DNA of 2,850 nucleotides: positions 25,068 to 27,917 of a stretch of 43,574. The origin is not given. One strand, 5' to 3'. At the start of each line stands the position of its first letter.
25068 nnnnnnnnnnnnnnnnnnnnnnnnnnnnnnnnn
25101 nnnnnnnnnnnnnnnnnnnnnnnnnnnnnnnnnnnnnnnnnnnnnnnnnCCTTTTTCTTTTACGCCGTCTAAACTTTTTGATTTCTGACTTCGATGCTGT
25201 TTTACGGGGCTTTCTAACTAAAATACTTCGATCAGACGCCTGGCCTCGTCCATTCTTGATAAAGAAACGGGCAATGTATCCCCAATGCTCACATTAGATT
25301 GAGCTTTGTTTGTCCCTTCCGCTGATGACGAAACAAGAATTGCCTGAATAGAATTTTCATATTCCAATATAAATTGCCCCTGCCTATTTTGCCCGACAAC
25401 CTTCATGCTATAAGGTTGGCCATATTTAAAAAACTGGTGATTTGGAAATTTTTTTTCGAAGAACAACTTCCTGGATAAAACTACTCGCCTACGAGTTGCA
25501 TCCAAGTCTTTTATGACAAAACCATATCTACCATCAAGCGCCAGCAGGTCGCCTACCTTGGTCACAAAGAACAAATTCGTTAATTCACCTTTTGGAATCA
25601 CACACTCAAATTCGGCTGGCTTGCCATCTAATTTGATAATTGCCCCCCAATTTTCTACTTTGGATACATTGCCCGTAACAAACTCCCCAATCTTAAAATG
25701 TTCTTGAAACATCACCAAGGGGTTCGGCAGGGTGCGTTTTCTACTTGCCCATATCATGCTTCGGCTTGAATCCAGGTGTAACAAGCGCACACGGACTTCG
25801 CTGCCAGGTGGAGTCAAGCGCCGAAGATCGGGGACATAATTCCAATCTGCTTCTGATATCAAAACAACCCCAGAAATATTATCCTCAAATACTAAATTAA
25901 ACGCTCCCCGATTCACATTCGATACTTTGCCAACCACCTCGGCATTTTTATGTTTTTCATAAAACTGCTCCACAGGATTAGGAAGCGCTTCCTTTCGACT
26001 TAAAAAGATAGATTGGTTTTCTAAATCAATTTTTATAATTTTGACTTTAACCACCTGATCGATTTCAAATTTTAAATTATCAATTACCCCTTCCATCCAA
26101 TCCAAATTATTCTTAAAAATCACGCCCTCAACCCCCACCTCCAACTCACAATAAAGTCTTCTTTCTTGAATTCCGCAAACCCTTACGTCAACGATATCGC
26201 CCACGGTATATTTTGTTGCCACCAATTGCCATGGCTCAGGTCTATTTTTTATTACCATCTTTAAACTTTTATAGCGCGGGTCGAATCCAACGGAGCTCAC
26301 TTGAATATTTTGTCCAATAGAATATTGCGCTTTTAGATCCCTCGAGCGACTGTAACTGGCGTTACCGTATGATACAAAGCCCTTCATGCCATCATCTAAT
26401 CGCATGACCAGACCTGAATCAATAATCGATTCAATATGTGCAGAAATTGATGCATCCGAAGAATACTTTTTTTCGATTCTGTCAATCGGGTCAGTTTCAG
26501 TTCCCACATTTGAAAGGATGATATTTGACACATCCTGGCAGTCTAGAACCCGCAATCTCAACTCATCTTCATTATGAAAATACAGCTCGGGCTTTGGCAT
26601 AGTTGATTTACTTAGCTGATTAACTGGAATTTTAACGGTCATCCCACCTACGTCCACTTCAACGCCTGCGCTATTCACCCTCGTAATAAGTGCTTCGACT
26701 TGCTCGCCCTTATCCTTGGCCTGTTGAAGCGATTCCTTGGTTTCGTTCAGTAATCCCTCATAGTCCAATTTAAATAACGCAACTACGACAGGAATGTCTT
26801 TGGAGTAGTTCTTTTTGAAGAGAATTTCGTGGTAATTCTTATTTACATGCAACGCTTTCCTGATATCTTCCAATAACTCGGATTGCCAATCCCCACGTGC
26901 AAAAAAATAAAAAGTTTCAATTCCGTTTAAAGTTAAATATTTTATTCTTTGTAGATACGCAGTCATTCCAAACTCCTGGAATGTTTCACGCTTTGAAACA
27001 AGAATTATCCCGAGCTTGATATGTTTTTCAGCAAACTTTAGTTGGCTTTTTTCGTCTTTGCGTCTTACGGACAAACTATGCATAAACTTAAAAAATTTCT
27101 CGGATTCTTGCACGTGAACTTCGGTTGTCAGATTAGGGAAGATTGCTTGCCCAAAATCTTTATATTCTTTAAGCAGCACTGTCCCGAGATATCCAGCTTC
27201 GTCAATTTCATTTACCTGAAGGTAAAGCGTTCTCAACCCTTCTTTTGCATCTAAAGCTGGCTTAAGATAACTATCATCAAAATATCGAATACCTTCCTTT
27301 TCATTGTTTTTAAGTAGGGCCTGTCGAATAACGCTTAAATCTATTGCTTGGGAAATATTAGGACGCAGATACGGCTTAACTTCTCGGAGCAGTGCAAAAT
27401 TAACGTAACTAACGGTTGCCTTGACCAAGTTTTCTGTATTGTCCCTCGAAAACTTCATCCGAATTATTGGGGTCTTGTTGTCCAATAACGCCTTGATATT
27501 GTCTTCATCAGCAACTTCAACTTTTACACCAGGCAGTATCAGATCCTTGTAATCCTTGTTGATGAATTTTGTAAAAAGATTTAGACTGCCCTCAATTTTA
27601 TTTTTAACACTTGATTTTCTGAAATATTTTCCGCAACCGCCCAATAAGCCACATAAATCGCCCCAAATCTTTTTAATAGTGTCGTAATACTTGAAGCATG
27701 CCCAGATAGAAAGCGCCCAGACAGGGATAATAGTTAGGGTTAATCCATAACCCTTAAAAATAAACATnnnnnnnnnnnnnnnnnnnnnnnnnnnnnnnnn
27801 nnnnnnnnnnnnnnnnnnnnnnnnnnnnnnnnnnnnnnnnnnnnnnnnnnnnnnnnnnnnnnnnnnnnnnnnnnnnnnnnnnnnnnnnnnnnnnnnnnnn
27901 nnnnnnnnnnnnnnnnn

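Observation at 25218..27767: Six tandem S1/OB-like repeats (the ribosomal protein S1 count) fused to a membrane-anchored unknown domain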

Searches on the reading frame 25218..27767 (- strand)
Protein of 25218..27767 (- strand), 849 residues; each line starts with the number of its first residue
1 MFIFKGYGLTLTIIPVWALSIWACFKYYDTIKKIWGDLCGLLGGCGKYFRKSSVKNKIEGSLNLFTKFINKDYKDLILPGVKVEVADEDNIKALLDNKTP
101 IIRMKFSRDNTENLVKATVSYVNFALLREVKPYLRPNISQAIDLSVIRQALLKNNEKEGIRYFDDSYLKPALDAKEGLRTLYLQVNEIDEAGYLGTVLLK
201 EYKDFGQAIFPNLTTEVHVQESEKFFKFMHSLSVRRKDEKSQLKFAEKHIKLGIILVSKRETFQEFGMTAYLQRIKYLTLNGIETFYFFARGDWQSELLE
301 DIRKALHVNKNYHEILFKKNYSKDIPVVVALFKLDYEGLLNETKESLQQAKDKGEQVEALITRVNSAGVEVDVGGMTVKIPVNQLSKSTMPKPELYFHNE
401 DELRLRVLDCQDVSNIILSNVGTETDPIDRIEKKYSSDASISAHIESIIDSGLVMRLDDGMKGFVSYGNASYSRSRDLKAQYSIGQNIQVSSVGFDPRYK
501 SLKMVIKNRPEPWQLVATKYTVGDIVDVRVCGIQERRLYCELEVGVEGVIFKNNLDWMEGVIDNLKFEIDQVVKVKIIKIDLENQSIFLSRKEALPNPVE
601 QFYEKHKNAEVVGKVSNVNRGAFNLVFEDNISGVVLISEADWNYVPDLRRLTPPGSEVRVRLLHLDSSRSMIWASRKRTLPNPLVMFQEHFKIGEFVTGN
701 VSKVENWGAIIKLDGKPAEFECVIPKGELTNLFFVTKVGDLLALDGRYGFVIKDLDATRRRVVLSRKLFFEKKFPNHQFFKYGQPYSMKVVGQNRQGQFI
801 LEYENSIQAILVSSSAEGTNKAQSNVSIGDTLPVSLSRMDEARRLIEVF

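Call 3: search_protein_families(library=pfam, proteins=[window:25218-27767:-], max_evalue=1)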
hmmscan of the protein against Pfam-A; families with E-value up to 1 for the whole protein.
window:25218-27767:- (849 aa): 8 families
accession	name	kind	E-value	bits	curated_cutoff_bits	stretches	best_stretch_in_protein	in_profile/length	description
PF00575.29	S1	-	1.9e-37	127.9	22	4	353-419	4-72/74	S1 RNA binding domain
PF21710.3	Spt6_S1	-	4.4e-07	30.5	27.5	1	521-591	15-86/91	Spt6, S1/OB domain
PF23459.1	S1_RRP5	-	0.00025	22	27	0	617-668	13-64/72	RRP5 S1 domain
PF25627.1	Polyoma_VP2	-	0.012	15.1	30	0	293-368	144-222/356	Polyomaviruses capsid protein VP2 family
PF20297.4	MSSS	-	0.052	13.7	26.8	1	359-385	14-42/42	MutS2 and Smr-associated SH3 domain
PF21029.3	RMC1_N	-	0.088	13.3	27.3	0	81-127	21-68/119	Regulator of MON1-CCZ1 complex, N-terminal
PF17092.11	PCB_OB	-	0.19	12.9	27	0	341-386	19-65/111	Penicillin-binding protein OB-like domain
PF18614.7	RNase_II_C_S1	-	0.62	10.4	26.6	0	653-672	35-54/59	RNase II-type exonuclease C-terminal S1 domain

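Call 4: search_protein_families(library=padloc, proteins=[window:25218-27767:-], max_evalue=1)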
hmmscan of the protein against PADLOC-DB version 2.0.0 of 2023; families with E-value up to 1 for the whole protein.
window:25218-27767:- (849 aa): 0 families

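Call 5: search_protein_families(library=ncbifam, proteins=[window:25218-27767:-], max_evalue=1)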
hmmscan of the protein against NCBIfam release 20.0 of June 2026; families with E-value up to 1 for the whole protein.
window:25218-27767:- (849 aa): 22 families
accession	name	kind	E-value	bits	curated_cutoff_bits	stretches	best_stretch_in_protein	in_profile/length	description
TIGR00717.1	rpsA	equivalog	1.5e-60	205.3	577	2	341-619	175-458/516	30S ribosomal protein S1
NF004952.0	PRK06299.1-2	equivalog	2.1e-57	194.8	524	2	341-619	206-489/580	30S ribosomal protein S1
NF000907.0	PRK00087.1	equivalog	5.4e-50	170.3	624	4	346-609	382-650/671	bifunctional 4-hydroxy-3-methylbut-2-enyl diphosphate reductase/30S ribosomal protein S1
NF004955.0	PRK06299.1-5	equivalog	6.2e-47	160.1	878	3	472-644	232-407/566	30S ribosomal protein S1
NF004954.0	PRK06299.1-4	equivalog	1.5e-40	139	727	3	474-715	227-472/560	30S ribosomal protein S1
NF004953.0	PRK06299.1-3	equivalog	3.7e-39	134.5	720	2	308-637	170-502/580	30S ribosomal protein S1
NF004956.0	PRK06299.1-6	equivalog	4e-38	131.3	711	2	337-617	184-467/554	30S ribosomal protein S1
NF005208.0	PRK06676.1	equivalog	3.3e-36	125.1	368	3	460-602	215-358/391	30S ribosomal protein S1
NF010379.0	PRK13806.1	equivalog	9.7e-33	113.5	648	2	342-594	191-451/491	30S ribosomal protein S1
NF004951.0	PRK06299.1-1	equivalog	3.2e-29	101.7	918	2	482-715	235-472/556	30S ribosomal protein S1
NF005911.0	PRK07899.1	equivalog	3.8e-29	101.7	691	3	613-788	214-383/486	30S ribosomal protein S1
NF040579.1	S1_dom_CvfD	subfamily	4.7e-24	84.8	117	4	520-606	1-87/113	CvfD/Ygs/GSP13 family RNA-binding post-transcriptional regulator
NF005973.0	PRK08059.1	equivalog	7e-24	84.3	148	4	518-604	3-89/123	S1 domain-containing post-transcriptional regulator GSP13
NF040578.1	S1_dom_Ygs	exception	1.9e-12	47.4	175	2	518-593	3-77/122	S1 domain-containing post-transcriptional regulator Ygs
NF005639.0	PRK07400.1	equivalog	6.3e-11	41.7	460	2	352-607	30-280/318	30S ribosomal protein S1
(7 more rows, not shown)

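Call 9: find_homologous_proteins(query=window:25218-27767:-, max_evalue=0.00001)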
Query window:25218-27767:- (849 aa): 132 proteins with E <= 0.00001 among 8000 candidates; the best 120 are listed.
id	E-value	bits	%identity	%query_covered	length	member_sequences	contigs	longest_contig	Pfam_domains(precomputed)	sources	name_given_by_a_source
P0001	0.0e+0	1910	100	100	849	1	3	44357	PF00575.30,PF21710.4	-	-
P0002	2.5e-38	150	23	49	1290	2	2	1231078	PF17209.10,PF00575.30,PF23459.2,PF13509.13,PF21710.4,PF03235.20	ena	-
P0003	4.6e-38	149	27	42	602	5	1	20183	PF17092.12,PF00575.30,PF23459.2,PF13509.13,PF24685.2,PF21710.4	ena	-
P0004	2.1e-24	104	26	50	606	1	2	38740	PF00575.30,PF23459.2,PF13509.13,PF24685.2,PF21710.4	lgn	-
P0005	3.0e-24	103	23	32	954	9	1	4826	PF17092.12,PF00575.30,PF23459.2,PF02224.25,PF13509.13,PF13207.13,PF13189.13,PF13238.13,PF21710.4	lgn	-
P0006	1.1e-22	98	27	39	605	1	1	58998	PF17092.12,PF00575.30,PF23459.2,PF13509.13,PF24685.2,PF21710.4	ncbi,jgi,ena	-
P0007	5.4e-22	96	24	33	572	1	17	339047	PF03074.23,PF00575.30,PF23459.2,PF24685.2,PF21710.4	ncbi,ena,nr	ncbi:MAG: 30S ribosomal protein S1 [bacterium TMED88]|nr:30S ribosomal protein S1 [Deltaproteobacter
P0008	5.8e-19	86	28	19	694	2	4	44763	PF00575.30,PF23459.2,PF02401.24,PF24685.2,PF21710.4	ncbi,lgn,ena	-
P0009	8.4e-19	85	25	38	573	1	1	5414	PF00575.30,PF23459.2,PF21710.4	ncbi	-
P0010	1.7e-18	84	27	32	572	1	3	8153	PF17092.12,PF00575.30,PF23459.2,PF25522.2,PF24685.2,PF21710.4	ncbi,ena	-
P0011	5.5e-18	83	25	40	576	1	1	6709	PF00575.30,PF23459.2,PF21710.4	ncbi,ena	-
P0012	2.2e-17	81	25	38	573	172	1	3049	PF00575.30,PF23459.2,PF24685.2,PF21710.4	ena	-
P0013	2.3e-16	77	26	32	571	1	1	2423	PF00575.30,PF23459.2,PF21710.4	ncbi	-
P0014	2.8e-16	77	26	39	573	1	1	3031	PF00575.30,PF23459.2,PF25522.2,PF21710.4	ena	-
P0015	3.3e-16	77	24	39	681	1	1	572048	PF00575.30,PF23459.2,PF02401.24,PF13509.13,PF21710.4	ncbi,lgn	ncbi:MAG: bifunctional 4-hydroxy-3-methylbut-2-enyl diphosphate reductase/30S ribosomal protein S1 [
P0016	3.7e-16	77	25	38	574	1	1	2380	PF00575.30,PF23459.2,PF25522.2,PF24685.2,PF21710.4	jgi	-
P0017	4.2e-16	76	25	39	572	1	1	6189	PF00575.30,PF23459.2,PF24685.2,PF21710.4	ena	-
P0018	4.6e-16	76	25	39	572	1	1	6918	PF00575.30,PF23459.2,PF24685.2,PF21710.4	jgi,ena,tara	tara:strand:- start:764 stop:2482 length:1719 start_codon:yes stop_codon:yes gene_type:complete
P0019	4.9e-16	76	25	39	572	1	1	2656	PF00575.30,PF23459.2,PF24685.2,PF21710.4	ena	-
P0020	5.0e-16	76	25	39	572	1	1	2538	PF00575.30,PF23459.2,PF24685.2,PF21710.4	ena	-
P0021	5.1e-16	76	25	39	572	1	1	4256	PF00575.30,PF23459.2,PF24685.2,PF21710.4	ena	-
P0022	5.9e-16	76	25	39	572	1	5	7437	PF00575.30,PF23459.2,PF24685.2,PF21710.4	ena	-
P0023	6.0e-16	76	26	38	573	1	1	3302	PF00575.30,PF23459.2,PF25522.2,PF21710.4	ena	-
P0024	6.1e-16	76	25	39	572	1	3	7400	PF00575.30,PF23459.2,PF24685.2,PF21710.4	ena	-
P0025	6.1e-16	76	25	32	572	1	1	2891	PF17092.12,PF00575.30,PF23459.2,PF21710.4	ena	-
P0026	1.0e-15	75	25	38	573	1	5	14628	PF17092.12,PF00575.30,PF23459.2,PF21710.4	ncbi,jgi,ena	-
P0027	1.4e-15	75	25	32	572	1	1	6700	PF17092.12,PF00575.30,PF23459.2,PF25522.2,PF21710.4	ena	-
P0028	1.5e-15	75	25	38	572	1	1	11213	PF17092.12,PF00575.30,PF23459.2,PF24685.2,PF21710.4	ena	-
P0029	1.6e-15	75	24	38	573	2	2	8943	PF00575.30,PF23459.2,PF21710.4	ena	-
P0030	2.0e-15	74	24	38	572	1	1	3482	PF17092.12,PF00575.30,PF23459.2,PF24685.2,PF21710.4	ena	-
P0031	2.3e-15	74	25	32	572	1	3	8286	PF17092.12,PF00575.30,PF23459.2,PF21710.4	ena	-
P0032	2.8e-15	74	25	38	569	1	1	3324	PF00575.30,PF23459.2,PF25522.2,PF21710.4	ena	-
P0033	3.0e-15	74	25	38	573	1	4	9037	PF17092.12,PF00575.30,PF23459.2,PF21710.4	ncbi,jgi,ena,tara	tara:strand:+ start:778 stop:2499 length:1722 start_codon:yes stop_codon:yes gene_type:complete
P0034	3.2e-15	73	27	32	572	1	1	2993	PF17092.12,PF00575.30,PF23459.2,PF24685.2,PF21710.4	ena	-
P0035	4.2e-15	73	24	39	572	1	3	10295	PF17092.12,PF00575.30,PF23459.2,PF24685.2,PF21710.4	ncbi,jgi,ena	-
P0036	4.5e-15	73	25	32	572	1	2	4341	PF17092.12,PF00575.30,PF23459.2,PF21710.4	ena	-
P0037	4.5e-15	73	25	38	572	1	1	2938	PF17092.12,PF00575.30,PF23459.2,PF21710.4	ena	-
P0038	4.7e-15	73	23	32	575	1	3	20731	PF00575.30,PF23459.2,PF21710.4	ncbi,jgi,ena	-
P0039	6.6e-15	72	24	38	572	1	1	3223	PF17092.12,PF00575.30,PF23459.2,PF24685.2,PF21710.4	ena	-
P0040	7.9e-15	72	25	32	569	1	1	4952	PF17092.12,PF00575.30,PF23459.2,PF24685.2,PF21710.4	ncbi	-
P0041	9.0e-15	72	25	38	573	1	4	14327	PF17092.12,PF00575.30,PF23459.2,PF21710.4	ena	-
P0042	1.0e-14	72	25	32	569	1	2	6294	PF17092.12,PF00575.30,PF23459.2,PF24685.2,PF21710.4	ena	-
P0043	1.1e-14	72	24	38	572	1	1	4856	PF17092.12,PF00575.30,PF23459.2,PF24685.2,PF21710.4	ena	-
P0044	1.2e-14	72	24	38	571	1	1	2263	PF17092.12,PF00575.30,PF23459.2,PF21710.4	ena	-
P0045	1.2e-14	72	24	38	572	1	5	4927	PF00575.30,PF23459.2,PF24685.2,PF21710.4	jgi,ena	-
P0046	1.2e-14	72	25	38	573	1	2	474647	PF17092.12,PF00575.30,PF23459.2,PF21710.4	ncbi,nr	ncbi:S1 RNA-binding domain-containing protein [Pelagibacteraceae bacterium]|nr:S1 RNA-binding domain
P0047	1.4e-14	71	25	38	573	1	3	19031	PF17092.12,PF00575.30,PF23459.2,PF21710.4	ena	-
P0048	1.4e-14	71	24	38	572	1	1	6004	PF17092.12,PF00575.30,PF23459.2,PF24685.2,PF21710.4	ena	-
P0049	1.5e-14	71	26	32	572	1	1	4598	PF17092.12,PF00575.30,PF23459.2,PF24685.2,PF21710.4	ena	-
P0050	1.6e-14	71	22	50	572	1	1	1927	PF17092.12,PF00575.30,PF23459.2,PF21710.4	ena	-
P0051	1.7e-14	71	24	38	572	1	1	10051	PF00575.30,PF23459.2,PF24685.2,PF21710.4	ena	-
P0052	1.8e-14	71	24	32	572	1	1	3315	PF17092.12,PF00575.30,PF23459.2,PF24685.2,PF21710.4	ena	-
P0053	1.8e-14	71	24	38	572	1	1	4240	PF17092.12,PF00575.30,PF23459.2,PF24685.2,PF21710.4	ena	-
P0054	1.8e-14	71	24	38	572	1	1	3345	PF17092.12,PF00575.30,PF23459.2,PF24685.2,PF21710.4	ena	-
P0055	1.9e-14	71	24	38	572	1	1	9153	PF17092.12,PF00575.30,PF23459.2,PF21710.4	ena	-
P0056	1.9e-14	71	22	50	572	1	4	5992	PF17092.12,PF00575.30,PF23459.2,PF21710.4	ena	-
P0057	2.3e-14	71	25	32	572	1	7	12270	PF17092.12,PF00575.30,PF23459.2,PF21710.4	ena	-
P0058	2.3e-14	71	24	38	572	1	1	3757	PF17092.12,PF00575.30,PF23459.2,PF24685.2,PF21710.4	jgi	-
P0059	2.4e-14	71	24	38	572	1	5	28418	PF17092.12,PF00575.30,PF23459.2,PF24685.2,PF21710.4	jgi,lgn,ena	jgi:small subunit ribosomal protein S1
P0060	2.7e-14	70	24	38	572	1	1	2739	PF17092.12,PF00575.30,PF23459.2,PF24685.2,PF21710.4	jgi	-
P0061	2.7e-14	70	25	38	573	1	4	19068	PF17092.12,PF00575.30,PF23459.2,PF21710.4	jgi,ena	jgi:small subunit ribosomal protein S1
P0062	2.8e-14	70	26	36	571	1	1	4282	PF00575.30,PF23459.2,PF21710.4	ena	-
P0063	2.9e-14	70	25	38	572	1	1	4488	PF00575.30,PF23459.2,PF24685.2,PF21710.4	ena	-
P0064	3.0e-14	70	23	34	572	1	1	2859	PF00575.30,PF23459.2,PF21710.4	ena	-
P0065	3.1e-14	70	24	38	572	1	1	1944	PF17092.12,PF00575.30,PF23459.2,PF24685.2,PF21710.4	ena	-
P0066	3.2e-14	70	26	36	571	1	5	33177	PF00575.30,PF23459.2,PF21710.4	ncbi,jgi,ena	-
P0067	3.3e-14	70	24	38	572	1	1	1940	PF17092.12,PF00575.30,PF23459.2,PF24685.2,PF21710.4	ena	-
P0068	3.5e-14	70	25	38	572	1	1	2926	PF17092.12,PF00575.30,PF23459.2,PF21710.4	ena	-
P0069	3.5e-14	70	25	38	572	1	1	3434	PF00575.30,PF23459.2,PF21710.4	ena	-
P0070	3.8e-14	70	23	38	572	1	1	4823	PF17092.12,PF00575.30,PF23459.2,PF21710.4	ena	-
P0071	4.1e-14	70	23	38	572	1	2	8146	PF17092.12,PF00575.30,PF23459.2,PF21710.4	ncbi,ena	-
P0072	4.2e-14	70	24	38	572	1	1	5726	PF00575.30,PF23459.2,PF24685.2,PF21710.4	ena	-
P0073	4.7e-14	70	25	38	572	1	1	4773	PF00575.30,PF23459.2,PF24685.2,PF21710.4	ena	-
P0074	4.9e-14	70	24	38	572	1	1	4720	PF17092.12,PF00575.30,PF23459.2,PF24685.2,PF21710.4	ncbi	-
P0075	5.1e-14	70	22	50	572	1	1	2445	PF00575.30,PF23459.2,PF21710.4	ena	-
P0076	5.2e-14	70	24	38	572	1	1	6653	PF17092.12,PF00575.30,PF23459.2,PF21710.4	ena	-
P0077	5.7e-14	69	24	38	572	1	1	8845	PF17092.12,PF00575.30,PF23459.2,PF24685.2,PF21710.4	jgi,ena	jgi:small subunit ribosomal protein S1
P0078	6.1e-14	69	25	32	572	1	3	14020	PF17092.12,PF00575.30,PF23459.2,PF24685.2,PF21710.4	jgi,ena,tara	tara:strand:- start:1471 stop:3189 length:1719 start_codon:yes stop_codon:yes gene_type:complete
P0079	6.7e-14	69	24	38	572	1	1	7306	PF17092.12,PF00575.30,PF23459.2,PF21710.4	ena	-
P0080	6.7e-14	69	24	38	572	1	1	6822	PF17092.12,PF00575.30,PF23459.2,PF24685.2,PF21710.4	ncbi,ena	-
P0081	7.0e-14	69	25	32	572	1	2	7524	PF17092.12,PF00575.30,PF23459.2,PF24685.2,PF21710.4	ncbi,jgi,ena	-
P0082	8.8e-14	69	22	50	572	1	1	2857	PF17092.12,PF00575.30,PF23459.2,PF21710.4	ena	-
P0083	8.9e-14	69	23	38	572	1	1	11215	PF17092.12,PF00575.30,PF23459.2,PF21710.4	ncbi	-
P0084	9.5e-14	69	25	38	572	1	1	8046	PF17092.12,PF00575.30,PF23459.2,PF21710.4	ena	-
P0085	9.5e-14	69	24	38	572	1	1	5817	PF00575.30,PF23459.2,PF24685.2,PF21710.4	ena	-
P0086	1.1e-13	68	24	32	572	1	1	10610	PF00575.30,PF23459.2,PF24685.2,PF21710.4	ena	-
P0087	1.1e-13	68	22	50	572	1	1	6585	PF00575.30,PF23459.2,PF24685.2,PF21710.4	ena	-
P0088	1.1e-13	68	22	50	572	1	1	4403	PF00575.30,PF23459.2,PF21710.4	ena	-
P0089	1.2e-13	68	22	50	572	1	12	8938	PF17092.12,PF00575.30,PF23459.2,PF24685.2,PF21710.4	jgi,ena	-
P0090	1.2e-13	68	24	32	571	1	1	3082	PF17092.12,PF00575.30,PF23459.2,PF24685.2,PF21710.4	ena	-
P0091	1.2e-13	68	24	38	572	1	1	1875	PF17092.12,PF00575.30,PF23459.2,PF24685.2,PF21710.4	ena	-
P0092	1.3e-13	68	24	38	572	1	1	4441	PF17092.12,PF00575.30,PF23459.2,PF24685.2,PF21710.4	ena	-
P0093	1.5e-13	68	25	38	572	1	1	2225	PF00575.30,PF23459.2,PF21710.4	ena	-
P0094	1.6e-13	68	25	38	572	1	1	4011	PF00575.30,PF23459.2,PF21710.4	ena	-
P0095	1.6e-13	68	25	38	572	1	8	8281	PF00575.30,PF23459.2,PF21710.4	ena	-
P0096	1.6e-13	68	24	32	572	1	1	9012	PF17092.12,PF00575.30,PF23459.2,PF24685.2,PF21710.4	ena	-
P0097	1.6e-13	68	25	38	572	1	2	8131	PF00575.30,PF23459.2,PF21710.4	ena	-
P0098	1.9e-13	68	25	38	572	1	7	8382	PF00575.30,PF23459.2,PF21710.4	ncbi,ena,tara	tara:strand:+ start:230 stop:1948 length:1719 start_codon:yes stop_codon:yes gene_type:complete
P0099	1.9e-13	68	22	50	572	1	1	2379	PF17092.12,PF00575.30,PF23459.2,PF24685.2,PF21710.4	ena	-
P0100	2.1e-13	68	25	38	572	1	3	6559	PF00575.30,PF23459.2,PF21710.4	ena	-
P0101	2.1e-13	68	25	38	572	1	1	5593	PF00575.30,PF23459.2,PF21710.4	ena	-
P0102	2.1e-13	67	25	38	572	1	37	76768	PF00575.30,PF23459.2,PF21710.4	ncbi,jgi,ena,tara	tara:strand:- start:1476 stop:3194 length:1719 start_codon:yes stop_codon:yes gene_type:complete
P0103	2.1e-13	67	25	38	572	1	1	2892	PF00575.30,PF23459.2,PF21710.4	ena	-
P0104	2.1e-13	67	23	38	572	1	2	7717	PF00575.30,PF23459.2,PF21710.4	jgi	jgi:small subunit ribosomal protein S1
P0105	2.3e-13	67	25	38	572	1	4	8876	PF00575.30,PF23459.2,PF21710.4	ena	-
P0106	2.4e-13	67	24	32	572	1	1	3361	PF17092.12,PF00575.30,PF23459.2,PF24685.2,PF21710.4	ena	-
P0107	2.5e-13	67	24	32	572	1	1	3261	PF00575.30,PF23459.2,PF24685.2,PF21710.4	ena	-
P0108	2.5e-13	67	24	32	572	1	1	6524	PF00575.30,PF23459.2,PF24685.2,PF21710.4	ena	-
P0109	2.9e-13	67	24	38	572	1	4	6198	PF17092.12,PF00575.30,PF23459.2,PF24685.2,PF21710.4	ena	-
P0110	2.9e-13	67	24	38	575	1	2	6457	PF00575.30,PF23459.2,PF21710.4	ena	-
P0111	3.0e-13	67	24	38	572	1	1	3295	PF17092.12,PF00575.30,PF23459.2,PF24685.2,PF21710.4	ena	-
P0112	3.2e-13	67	24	38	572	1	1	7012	PF17092.12,PF00575.30,PF23459.2,PF24685.2,PF21710.4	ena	-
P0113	3.6e-13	67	24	31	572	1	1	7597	PF17092.12,PF00575.30,PF23459.2,PF24685.2,PF21710.4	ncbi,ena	-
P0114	3.7e-13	67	24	32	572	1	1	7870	PF00575.30,PF23459.2,PF24685.2,PF21710.4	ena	-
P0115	3.7e-13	67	24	38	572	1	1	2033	PF17092.12,PF00575.30,PF23459.2,PF24685.2,PF21710.4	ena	-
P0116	4.2e-13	66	24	32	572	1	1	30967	PF00575.30,PF23459.2,PF24685.2,PF21710.4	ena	-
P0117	4.4e-13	66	21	53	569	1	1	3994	PF00575.30,PF23459.2,PF13509.13,PF21710.4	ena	-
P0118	4.9e-13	66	23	38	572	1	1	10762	PF00575.30,PF23459.2,PF13509.13,PF24685.2,PF21710.4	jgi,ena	-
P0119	4.9e-13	66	23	38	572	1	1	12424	PF00575.30,PF23459.2,PF13509.13,PF24685.2,PF21710.4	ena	-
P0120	9.0e-13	65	24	31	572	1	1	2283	PF00575.30,PF23459.2,PF21710.4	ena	-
